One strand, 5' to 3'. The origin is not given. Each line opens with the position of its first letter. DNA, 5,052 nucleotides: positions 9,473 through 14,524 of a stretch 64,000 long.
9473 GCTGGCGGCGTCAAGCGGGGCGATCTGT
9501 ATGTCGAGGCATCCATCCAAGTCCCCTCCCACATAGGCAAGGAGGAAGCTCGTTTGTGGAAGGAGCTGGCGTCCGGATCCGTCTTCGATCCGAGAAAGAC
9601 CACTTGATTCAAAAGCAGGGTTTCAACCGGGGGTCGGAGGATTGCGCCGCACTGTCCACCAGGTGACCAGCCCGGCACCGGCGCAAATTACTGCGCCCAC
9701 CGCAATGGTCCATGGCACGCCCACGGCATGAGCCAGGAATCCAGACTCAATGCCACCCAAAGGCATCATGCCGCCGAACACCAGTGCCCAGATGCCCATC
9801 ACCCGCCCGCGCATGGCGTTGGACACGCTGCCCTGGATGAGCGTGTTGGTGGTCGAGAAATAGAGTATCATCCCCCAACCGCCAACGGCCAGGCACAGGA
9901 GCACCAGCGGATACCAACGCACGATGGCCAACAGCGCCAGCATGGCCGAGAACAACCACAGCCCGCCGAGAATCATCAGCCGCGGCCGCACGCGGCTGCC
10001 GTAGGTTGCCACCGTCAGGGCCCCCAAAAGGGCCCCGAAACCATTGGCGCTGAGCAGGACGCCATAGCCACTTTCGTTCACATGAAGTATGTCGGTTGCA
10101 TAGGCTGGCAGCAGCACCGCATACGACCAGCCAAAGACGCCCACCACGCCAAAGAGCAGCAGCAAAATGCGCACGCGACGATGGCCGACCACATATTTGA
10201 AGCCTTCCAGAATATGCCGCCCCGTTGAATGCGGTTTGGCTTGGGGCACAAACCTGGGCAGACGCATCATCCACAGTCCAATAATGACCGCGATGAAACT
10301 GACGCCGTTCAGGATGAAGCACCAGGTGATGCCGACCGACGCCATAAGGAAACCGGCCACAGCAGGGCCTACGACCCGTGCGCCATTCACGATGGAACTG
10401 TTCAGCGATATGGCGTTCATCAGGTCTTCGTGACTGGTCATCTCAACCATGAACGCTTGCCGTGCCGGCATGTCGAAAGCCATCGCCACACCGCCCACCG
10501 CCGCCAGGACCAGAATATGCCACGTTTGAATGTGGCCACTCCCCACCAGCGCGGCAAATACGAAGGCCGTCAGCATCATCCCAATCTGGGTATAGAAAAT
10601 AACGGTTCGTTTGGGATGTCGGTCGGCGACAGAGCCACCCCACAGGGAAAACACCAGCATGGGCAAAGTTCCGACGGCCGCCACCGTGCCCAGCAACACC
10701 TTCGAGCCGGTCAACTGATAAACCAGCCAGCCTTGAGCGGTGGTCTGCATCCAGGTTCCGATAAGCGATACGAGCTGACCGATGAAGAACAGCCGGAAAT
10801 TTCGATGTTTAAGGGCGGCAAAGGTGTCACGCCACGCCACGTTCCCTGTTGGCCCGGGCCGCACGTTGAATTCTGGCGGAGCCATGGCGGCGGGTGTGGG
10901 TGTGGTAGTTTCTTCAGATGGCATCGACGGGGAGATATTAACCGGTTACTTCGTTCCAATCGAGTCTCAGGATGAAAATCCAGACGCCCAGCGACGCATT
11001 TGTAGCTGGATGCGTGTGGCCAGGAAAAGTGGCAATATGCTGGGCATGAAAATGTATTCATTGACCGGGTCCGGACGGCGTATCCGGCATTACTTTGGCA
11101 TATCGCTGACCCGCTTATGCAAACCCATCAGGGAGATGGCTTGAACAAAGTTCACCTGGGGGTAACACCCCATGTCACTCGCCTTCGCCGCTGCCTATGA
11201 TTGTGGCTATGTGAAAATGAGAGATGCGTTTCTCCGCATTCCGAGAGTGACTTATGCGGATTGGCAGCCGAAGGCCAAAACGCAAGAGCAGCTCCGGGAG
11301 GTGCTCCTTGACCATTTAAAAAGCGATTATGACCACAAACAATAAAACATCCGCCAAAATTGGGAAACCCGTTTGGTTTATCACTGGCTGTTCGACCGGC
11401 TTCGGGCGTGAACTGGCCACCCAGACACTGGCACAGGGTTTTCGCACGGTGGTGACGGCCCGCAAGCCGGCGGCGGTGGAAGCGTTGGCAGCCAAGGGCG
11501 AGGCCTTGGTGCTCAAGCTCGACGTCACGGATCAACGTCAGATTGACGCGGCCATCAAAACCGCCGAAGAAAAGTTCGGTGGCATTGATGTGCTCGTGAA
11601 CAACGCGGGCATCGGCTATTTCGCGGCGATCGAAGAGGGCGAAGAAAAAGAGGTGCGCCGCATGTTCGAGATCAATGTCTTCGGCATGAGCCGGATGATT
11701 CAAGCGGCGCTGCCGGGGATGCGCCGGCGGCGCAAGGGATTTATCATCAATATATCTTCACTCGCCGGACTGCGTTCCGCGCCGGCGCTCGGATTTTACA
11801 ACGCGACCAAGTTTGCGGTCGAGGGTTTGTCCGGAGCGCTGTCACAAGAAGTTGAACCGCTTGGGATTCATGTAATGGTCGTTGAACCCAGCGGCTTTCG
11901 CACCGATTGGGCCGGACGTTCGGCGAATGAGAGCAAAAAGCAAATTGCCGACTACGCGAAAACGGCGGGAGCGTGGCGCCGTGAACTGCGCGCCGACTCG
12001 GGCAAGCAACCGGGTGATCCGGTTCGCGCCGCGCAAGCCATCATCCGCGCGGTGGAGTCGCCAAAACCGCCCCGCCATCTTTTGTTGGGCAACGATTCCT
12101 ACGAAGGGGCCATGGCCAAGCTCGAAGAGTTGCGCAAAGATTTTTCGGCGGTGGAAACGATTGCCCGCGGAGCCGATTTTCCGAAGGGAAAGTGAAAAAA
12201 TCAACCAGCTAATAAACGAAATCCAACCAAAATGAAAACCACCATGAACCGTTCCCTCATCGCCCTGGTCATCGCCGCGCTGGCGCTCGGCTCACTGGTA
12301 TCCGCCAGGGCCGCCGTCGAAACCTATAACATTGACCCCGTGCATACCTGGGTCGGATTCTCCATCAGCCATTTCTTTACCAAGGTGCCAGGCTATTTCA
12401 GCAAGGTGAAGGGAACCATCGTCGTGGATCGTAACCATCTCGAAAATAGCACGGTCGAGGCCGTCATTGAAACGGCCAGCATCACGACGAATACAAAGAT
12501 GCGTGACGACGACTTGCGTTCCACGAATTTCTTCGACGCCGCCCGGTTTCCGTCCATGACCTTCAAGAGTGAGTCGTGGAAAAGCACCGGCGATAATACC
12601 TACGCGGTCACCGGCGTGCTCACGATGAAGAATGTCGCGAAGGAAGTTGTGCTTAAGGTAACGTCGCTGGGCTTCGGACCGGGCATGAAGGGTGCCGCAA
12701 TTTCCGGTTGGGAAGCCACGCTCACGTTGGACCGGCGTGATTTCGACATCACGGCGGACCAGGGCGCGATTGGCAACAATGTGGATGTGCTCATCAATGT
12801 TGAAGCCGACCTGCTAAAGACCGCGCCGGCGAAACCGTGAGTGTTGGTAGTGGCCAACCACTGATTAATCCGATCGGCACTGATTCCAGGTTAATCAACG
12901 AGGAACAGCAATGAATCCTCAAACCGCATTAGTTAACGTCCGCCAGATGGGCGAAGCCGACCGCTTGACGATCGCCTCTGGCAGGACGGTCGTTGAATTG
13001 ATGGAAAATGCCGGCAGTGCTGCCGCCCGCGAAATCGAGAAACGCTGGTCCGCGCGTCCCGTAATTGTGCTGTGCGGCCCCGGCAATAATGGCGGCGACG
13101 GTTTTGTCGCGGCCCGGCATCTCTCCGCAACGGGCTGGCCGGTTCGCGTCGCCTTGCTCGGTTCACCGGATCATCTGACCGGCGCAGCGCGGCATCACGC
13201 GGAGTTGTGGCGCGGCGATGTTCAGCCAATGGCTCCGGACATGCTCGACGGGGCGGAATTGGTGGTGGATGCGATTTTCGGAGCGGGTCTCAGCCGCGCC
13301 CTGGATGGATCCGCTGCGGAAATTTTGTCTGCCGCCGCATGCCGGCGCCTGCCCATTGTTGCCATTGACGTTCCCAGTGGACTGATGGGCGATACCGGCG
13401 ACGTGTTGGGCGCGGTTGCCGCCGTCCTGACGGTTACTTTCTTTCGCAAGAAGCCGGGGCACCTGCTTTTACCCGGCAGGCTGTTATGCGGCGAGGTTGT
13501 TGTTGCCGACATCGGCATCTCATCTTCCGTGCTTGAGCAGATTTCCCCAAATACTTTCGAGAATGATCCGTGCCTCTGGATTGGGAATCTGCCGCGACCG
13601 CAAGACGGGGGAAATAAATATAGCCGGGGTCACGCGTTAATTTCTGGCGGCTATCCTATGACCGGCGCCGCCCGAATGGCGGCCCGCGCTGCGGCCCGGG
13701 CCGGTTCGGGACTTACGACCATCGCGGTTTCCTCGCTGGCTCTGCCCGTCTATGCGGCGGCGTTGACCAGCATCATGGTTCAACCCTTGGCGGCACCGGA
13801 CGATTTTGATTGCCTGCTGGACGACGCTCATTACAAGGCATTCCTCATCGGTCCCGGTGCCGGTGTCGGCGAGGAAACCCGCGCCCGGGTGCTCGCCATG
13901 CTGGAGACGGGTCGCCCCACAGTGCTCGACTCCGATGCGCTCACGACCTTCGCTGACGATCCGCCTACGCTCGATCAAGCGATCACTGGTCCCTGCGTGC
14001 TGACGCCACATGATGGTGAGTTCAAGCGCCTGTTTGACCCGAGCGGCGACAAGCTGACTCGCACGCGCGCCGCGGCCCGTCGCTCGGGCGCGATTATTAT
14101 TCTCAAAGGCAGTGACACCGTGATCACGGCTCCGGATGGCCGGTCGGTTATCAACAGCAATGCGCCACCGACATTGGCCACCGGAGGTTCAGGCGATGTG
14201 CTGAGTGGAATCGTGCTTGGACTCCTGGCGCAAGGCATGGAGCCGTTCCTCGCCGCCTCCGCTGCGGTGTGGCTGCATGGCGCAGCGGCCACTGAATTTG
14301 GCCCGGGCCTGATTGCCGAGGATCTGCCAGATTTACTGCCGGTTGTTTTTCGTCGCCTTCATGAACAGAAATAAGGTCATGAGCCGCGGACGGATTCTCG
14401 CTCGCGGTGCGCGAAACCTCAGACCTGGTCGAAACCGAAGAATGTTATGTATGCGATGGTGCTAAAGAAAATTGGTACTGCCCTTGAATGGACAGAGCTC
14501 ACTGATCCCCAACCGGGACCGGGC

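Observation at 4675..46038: Orientation-locked dyad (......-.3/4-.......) exactly 22 nt upstream of a position-matched hexamer, eight times: candidate regulon promoter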

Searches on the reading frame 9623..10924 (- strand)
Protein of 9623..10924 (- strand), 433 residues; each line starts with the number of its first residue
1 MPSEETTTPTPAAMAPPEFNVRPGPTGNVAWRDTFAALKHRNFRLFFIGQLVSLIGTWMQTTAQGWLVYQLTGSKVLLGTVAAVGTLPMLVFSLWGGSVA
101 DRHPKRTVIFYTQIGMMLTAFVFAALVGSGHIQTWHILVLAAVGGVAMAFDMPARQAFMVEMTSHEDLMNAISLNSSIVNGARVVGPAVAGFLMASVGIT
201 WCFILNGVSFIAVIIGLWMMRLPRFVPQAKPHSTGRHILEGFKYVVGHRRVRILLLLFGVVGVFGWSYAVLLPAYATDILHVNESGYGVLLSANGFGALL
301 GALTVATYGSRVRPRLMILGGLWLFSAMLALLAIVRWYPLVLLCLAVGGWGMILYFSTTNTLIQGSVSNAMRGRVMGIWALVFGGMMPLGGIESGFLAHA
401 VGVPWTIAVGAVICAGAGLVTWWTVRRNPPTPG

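Call 6: search_protein_families(library=pfam, proteins=[window:9623-10924:-])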
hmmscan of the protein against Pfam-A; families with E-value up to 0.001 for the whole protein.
window:9623-10924:- (433 aa): 2 families
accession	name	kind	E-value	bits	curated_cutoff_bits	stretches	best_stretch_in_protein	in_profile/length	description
PF05977.19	MFS_3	-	4.7e-60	204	27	1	34-420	3-389/524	Transmembrane secretion effector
PF07690.21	MFS_1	-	4.2e-43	148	33.4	2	47-276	2-229/347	Major Facilitator Superfamily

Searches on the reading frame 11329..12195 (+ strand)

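Call 6: search_protein_families(library=pfam, proteins=[window:11329-12195:+])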
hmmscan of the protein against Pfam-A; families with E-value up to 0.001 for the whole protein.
window:11329-12195:+ (288 aa): 4 families
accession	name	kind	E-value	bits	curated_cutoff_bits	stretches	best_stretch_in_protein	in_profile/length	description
PF00106.31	adh_short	-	4.4e-51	173.6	26.6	1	16-198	3-190/195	short chain dehydrogenase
PF13561.12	adh_short_C2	-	3e-37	128.9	27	1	23-211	6-195/236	Enoyl-(Acyl carrier protein) reductase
PF08659.16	KR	-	4.9e-13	49.8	22.6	1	17-173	4-165/180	KR domain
PF13460.12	NAD_binding_10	-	2.4e-06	28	27.2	1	24-119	5-100/184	NAD(P)H-binding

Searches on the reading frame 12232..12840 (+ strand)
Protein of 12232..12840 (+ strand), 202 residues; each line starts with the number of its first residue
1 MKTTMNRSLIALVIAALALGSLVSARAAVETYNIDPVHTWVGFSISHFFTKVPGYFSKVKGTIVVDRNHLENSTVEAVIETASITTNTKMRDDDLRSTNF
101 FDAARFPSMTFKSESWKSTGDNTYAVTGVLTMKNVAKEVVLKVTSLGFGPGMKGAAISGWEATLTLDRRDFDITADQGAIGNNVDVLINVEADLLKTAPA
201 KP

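Call 6: search_protein_families(library=pfam, proteins=[window:12232-12840:+])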
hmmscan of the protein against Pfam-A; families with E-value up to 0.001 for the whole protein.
window:12232-12840:+ (202 aa): 1 family
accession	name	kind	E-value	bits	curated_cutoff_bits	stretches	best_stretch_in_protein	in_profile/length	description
PF04264.18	YceI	-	5.4e-40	137.6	23.7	1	32-192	1-150/150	YceI-like domain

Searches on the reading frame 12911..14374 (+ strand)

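Call 6: search_protein_families(library=pfam, proteins=[window:12911-14374:+])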
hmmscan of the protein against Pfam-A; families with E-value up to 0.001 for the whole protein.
window:12911-14374:+ (487 aa): 2 families
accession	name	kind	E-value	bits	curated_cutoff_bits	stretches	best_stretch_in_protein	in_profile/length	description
PF01256.23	Carb_kinase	-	8e-52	176.5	27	1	243-463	3-223/242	NAD(P)H-hydrate dehydratase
PF03853.21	YjeF_N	-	8.5e-41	140.2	24.9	1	29-183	3-169/169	YjeF-related protein N-terminus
